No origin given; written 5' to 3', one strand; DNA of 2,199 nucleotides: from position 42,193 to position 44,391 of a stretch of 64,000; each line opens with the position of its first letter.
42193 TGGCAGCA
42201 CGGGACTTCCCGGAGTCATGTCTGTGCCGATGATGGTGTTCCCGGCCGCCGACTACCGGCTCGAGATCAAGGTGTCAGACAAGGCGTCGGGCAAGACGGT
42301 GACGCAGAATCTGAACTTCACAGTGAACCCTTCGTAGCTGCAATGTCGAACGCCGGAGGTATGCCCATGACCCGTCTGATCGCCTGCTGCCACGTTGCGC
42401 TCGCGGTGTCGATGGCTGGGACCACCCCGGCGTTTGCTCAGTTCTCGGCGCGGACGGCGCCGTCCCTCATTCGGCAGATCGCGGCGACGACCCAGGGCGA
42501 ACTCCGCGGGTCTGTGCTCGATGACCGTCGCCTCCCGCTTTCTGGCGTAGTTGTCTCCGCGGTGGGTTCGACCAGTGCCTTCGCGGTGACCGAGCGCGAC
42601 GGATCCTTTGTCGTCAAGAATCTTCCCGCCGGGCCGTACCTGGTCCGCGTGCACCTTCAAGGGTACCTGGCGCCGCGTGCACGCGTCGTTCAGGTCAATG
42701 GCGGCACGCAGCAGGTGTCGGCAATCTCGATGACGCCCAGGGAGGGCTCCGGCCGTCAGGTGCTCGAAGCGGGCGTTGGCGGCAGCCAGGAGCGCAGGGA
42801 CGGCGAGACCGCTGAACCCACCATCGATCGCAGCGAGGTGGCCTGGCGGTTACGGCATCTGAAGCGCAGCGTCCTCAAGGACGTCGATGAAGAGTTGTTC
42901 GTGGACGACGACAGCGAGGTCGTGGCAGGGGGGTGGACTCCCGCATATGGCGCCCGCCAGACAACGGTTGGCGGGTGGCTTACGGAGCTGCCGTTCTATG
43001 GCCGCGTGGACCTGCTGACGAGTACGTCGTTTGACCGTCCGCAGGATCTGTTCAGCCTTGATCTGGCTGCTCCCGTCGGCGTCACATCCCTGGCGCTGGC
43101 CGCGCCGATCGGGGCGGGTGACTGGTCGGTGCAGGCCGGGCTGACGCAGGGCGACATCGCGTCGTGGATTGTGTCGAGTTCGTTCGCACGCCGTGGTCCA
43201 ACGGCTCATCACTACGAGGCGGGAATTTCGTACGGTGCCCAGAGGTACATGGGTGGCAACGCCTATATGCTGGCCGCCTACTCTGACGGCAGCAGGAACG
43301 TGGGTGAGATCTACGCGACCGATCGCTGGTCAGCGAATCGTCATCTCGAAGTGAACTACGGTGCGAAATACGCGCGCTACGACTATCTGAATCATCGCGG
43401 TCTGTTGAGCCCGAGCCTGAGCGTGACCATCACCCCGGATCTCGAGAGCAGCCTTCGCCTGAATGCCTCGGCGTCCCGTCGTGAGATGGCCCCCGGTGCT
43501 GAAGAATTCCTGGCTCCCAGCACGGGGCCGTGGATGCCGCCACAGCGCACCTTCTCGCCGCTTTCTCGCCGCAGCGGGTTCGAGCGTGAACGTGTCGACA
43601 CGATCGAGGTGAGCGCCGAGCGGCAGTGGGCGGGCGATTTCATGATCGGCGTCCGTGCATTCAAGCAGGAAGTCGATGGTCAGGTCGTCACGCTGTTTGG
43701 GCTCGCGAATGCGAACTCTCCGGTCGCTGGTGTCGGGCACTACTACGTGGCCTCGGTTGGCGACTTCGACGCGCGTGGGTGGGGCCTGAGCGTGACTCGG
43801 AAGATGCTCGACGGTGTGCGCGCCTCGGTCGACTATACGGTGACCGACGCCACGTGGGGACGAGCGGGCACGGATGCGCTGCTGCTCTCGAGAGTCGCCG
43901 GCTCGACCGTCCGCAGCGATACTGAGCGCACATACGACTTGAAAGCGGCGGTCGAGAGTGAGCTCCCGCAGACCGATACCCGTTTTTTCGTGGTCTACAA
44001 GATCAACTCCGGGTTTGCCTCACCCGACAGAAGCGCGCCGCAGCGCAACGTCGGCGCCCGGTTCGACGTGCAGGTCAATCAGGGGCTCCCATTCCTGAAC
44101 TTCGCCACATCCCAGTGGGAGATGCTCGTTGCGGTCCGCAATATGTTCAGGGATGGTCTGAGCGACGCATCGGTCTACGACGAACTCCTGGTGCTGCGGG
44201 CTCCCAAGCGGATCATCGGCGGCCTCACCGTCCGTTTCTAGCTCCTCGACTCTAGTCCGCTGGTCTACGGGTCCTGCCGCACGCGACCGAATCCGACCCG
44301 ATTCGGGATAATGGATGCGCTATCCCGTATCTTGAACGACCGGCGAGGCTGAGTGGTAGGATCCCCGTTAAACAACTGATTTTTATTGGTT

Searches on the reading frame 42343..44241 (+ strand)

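Call 72: search_protein_families(library=pfam, proteins=[window:42343-44241:+], max_evalue=0.001)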
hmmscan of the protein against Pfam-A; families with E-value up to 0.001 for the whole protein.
window:42343-44241:+ (632 aa): 4 families
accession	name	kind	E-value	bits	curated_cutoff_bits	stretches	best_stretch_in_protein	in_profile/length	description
PF13620.12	CarboxypepD_reg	-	2.2e-11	44.4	32.3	1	54-128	2-79/82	Carboxypeptidase regulatory-like domain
PF00593.30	TonB_dep_Rec_b-barrel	-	4.7e-10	40.3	27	1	275-506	130-353/436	TonB dependent receptor-like, beta-barrel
PF13715.12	CarbopepD_reg_2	-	5.1e-07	30.1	32.2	1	55-126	2-73/88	CarboxypepD_reg-like domain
PF09430.16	EMC7_beta-sandw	-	1.3e-05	25.8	26.6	1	75-119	17-60/122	ER membrane protein complex subunit 7, beta-sandwich domain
